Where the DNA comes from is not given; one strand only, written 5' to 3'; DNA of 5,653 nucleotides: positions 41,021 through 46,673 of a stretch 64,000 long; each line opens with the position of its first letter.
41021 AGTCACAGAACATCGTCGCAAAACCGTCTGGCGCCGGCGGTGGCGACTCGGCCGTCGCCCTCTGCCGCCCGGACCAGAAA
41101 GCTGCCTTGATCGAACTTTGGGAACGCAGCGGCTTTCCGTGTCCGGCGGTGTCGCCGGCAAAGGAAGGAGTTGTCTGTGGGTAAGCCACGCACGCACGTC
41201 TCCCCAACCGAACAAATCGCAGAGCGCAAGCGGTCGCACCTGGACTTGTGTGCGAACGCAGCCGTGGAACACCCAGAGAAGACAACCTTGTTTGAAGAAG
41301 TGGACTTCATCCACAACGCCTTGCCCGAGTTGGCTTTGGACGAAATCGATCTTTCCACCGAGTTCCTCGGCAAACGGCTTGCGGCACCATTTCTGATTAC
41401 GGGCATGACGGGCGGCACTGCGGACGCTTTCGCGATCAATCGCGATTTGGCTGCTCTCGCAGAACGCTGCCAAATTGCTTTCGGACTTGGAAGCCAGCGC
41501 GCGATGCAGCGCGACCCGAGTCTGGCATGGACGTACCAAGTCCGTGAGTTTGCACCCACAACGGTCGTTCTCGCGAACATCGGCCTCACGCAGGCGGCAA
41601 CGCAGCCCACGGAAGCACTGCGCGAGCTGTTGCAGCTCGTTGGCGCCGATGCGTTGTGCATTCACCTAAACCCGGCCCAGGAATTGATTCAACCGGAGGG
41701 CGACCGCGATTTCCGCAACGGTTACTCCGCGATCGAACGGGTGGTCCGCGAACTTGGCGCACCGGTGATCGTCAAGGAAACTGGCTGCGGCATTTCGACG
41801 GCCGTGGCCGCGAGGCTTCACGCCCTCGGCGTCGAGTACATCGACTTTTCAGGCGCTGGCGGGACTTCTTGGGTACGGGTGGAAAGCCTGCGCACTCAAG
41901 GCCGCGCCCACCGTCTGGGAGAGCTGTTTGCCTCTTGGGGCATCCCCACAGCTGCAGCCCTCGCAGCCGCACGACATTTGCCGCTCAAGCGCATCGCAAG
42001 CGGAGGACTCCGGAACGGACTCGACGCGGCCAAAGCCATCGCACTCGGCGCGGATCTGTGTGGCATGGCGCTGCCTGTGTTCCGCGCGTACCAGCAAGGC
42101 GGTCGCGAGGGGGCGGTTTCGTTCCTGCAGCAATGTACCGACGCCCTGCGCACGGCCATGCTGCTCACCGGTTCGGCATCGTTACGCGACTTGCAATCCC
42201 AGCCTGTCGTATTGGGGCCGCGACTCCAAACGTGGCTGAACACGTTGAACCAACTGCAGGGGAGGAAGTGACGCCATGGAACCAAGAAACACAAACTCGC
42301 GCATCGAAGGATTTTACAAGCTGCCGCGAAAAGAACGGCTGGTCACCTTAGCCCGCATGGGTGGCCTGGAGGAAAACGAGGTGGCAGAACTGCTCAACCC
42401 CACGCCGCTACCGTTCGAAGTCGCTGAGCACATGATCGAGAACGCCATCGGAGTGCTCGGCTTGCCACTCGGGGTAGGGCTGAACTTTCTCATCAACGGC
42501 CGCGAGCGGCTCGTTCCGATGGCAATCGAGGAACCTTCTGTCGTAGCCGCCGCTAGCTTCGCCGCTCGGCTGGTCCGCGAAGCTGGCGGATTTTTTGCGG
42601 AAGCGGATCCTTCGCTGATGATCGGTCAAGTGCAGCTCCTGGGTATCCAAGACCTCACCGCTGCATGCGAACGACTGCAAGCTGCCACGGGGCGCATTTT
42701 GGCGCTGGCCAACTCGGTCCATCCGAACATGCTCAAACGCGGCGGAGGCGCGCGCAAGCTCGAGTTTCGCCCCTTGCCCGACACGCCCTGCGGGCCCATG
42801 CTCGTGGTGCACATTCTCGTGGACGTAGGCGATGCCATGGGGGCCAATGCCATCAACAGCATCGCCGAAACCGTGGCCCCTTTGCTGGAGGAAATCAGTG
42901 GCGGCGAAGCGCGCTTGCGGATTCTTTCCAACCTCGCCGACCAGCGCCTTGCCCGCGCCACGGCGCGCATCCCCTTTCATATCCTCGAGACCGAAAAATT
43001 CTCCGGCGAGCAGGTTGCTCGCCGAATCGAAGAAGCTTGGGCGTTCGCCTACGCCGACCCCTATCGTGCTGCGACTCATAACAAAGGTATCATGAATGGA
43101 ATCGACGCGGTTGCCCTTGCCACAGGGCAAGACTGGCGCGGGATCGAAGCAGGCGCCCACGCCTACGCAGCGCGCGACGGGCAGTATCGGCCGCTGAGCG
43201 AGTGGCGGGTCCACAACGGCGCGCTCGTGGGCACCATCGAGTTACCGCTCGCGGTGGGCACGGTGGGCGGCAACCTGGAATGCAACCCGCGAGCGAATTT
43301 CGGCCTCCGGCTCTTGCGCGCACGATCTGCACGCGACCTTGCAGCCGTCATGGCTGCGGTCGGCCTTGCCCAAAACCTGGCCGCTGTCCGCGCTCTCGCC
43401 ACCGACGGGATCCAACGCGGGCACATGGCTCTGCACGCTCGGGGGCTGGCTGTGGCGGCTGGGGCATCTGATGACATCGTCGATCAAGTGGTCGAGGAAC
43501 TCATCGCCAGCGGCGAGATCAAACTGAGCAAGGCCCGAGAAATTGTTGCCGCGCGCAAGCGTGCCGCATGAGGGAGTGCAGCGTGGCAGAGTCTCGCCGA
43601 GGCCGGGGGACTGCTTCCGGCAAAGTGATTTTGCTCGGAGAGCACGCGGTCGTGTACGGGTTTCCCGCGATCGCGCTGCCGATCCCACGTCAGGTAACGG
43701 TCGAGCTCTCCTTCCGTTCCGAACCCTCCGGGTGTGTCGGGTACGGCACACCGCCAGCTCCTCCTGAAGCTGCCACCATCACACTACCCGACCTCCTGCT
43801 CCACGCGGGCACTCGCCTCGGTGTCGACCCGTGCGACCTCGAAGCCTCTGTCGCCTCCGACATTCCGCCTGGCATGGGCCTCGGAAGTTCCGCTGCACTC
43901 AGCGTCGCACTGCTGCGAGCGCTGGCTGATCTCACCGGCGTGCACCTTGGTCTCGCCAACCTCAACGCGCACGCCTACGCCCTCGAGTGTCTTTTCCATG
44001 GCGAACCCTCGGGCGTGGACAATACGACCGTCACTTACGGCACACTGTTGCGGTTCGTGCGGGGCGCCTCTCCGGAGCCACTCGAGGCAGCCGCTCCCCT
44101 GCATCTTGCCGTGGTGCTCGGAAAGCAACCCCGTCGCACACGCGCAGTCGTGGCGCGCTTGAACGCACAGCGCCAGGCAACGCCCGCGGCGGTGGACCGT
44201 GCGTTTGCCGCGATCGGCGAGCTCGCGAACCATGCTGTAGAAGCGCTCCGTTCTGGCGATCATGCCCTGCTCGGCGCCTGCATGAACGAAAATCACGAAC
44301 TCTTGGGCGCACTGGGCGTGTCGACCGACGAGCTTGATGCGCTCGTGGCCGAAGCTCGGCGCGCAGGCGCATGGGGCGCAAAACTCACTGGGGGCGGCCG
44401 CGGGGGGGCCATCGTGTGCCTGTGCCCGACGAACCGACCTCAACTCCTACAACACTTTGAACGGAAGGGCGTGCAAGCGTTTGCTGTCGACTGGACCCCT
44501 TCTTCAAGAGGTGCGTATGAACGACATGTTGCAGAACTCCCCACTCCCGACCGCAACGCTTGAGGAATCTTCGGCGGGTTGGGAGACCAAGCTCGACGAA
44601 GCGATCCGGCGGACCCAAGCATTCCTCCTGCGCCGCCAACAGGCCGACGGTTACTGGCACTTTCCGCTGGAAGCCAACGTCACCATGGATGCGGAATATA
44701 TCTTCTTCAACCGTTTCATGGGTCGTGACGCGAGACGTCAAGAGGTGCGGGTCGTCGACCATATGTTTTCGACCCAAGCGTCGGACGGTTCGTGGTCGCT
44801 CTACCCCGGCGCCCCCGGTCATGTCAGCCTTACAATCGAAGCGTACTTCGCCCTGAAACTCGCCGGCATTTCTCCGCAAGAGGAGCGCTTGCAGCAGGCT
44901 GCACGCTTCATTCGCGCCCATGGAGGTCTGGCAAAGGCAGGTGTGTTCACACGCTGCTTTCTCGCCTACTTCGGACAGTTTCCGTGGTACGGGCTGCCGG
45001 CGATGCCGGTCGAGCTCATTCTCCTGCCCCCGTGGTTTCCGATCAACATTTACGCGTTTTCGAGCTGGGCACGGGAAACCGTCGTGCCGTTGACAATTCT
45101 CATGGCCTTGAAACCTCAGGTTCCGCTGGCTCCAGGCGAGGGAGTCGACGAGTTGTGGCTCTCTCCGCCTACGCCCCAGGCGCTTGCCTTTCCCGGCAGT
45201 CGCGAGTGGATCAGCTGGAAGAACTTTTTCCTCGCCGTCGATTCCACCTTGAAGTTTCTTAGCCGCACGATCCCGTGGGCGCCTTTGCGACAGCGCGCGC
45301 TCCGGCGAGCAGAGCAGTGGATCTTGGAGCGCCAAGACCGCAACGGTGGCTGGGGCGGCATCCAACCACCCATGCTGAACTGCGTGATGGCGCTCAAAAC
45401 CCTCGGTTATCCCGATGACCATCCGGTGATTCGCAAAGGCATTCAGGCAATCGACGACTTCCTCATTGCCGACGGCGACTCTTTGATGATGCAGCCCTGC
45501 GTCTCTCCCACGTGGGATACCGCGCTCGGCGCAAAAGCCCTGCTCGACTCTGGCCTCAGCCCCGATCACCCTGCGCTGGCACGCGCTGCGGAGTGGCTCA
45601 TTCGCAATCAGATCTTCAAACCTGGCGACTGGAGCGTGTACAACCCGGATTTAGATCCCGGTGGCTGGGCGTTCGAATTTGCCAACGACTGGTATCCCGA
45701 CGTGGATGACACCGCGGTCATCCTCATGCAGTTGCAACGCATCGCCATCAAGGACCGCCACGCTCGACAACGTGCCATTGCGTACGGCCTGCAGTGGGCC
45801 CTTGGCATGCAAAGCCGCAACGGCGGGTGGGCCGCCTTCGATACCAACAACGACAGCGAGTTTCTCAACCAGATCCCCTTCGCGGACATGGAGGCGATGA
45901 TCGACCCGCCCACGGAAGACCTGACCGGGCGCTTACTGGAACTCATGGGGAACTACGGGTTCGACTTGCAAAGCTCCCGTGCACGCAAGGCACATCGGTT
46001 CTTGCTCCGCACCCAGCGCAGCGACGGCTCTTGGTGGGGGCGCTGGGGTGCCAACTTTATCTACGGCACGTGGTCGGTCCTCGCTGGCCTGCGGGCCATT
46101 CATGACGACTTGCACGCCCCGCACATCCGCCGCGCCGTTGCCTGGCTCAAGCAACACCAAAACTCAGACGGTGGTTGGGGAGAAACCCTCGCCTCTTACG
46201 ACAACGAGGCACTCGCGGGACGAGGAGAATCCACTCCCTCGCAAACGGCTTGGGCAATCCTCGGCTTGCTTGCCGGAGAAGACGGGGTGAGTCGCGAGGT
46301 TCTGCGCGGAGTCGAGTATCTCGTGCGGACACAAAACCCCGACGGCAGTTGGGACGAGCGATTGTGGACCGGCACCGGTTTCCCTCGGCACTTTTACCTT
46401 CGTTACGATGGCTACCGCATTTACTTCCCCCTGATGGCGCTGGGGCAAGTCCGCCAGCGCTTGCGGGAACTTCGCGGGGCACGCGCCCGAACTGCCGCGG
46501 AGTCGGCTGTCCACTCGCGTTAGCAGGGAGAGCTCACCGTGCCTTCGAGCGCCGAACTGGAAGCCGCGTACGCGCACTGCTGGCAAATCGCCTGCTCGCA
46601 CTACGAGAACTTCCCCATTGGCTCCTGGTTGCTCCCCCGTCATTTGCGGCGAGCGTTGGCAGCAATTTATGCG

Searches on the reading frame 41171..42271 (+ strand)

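Call 72: search_protein_families(library=pfam, proteins=[window:41171-42271:+], max_evalue=0.00001)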
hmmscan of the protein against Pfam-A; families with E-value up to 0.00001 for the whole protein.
window:41171-42271:+ (366 aa): 1 family
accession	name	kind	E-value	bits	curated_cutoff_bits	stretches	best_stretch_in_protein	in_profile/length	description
PF01070.24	FMN_dh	-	4.6e-22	79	24.9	1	185-344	207-346/350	FMN-dependent dehydrogenase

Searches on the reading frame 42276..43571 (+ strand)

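Call 72: search_protein_families(library=pfam, proteins=[window:42276-43571:+], max_evalue=0.00001)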
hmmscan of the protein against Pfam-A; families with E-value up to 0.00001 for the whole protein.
window:42276-43571:+ (431 aa): 1 family
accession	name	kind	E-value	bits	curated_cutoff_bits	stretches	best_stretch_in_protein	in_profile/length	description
PF00368.23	HMG-CoA_red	-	1.2e-107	360.6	27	1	19-388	3-368/368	Hydroxymethylglutaryl-coenzyme A reductase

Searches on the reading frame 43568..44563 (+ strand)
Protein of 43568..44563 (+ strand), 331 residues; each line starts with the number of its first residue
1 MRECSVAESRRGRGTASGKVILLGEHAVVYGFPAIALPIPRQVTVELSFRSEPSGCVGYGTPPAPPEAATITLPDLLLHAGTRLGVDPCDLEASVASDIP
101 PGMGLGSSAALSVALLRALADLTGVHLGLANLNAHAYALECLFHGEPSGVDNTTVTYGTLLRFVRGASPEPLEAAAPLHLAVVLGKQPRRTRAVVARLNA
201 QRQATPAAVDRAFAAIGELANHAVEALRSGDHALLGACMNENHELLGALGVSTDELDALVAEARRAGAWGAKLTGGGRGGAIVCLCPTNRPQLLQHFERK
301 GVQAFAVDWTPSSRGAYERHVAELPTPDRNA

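Call 72: search_protein_families(library=pfam, proteins=[window:43568-44563:+], max_evalue=0.00001)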
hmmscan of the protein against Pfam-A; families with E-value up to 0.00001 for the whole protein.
window:43568-44563:+ (331 aa): 2 families
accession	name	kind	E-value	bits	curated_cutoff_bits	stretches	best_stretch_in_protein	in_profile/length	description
PF08544.19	GHMP_kinases_C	-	4.7e-16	59.4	21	1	223-293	1-75/85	GHMP kinases C terminal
PF00288.32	GHMP_kinases_N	-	1.2e-14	54.7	22.3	1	85-157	15-85/87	GHMP kinases N terminal domain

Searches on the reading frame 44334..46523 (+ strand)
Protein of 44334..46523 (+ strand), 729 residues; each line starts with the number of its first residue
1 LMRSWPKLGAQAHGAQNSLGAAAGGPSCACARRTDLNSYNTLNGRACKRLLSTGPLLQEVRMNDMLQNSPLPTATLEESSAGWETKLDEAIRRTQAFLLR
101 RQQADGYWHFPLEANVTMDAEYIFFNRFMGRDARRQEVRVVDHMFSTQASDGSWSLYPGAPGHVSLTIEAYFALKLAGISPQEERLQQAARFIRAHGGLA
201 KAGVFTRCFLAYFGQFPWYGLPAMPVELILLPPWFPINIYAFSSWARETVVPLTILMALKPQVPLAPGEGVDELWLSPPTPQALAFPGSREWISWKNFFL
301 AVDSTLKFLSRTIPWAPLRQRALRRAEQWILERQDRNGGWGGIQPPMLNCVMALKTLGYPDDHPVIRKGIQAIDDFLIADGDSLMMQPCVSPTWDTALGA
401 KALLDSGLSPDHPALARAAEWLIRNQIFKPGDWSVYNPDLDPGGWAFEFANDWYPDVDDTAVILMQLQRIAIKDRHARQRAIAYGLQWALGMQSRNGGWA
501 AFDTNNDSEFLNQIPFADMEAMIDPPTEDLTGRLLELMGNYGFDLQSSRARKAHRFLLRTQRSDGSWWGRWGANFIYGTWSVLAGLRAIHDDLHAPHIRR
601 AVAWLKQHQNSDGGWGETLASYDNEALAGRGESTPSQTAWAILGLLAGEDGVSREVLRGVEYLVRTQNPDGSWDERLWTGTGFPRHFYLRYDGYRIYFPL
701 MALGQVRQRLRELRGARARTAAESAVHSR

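Call 72: search_protein_families(library=pfam, proteins=[window:44334-46523:+], max_evalue=0.00001)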
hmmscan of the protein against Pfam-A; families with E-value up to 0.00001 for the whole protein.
window:44334-46523:+ (729 aa): 4 families
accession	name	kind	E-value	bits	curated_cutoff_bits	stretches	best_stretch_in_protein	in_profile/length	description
PF13243.12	SQHop_cyclase_C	-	2.1e-149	497.3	26.1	1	390-707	1-318/319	Squalene-hopene cyclase C-terminal domain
PF13249.12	SQHop_cyclase_N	-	1.8e-125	418.4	26.2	1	91-380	1-289/291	Squalene-hopene cyclase N-terminal domain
PF07678.20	TED_complement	-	9.4e-07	28.7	22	0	594-649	112-166/312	A-macroglobulin TED domain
PF00432.27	Prenyltrans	-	2.7e-06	27.5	26.5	0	537-630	88-179/304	Prenyltransferase alpha-alpha toroid domain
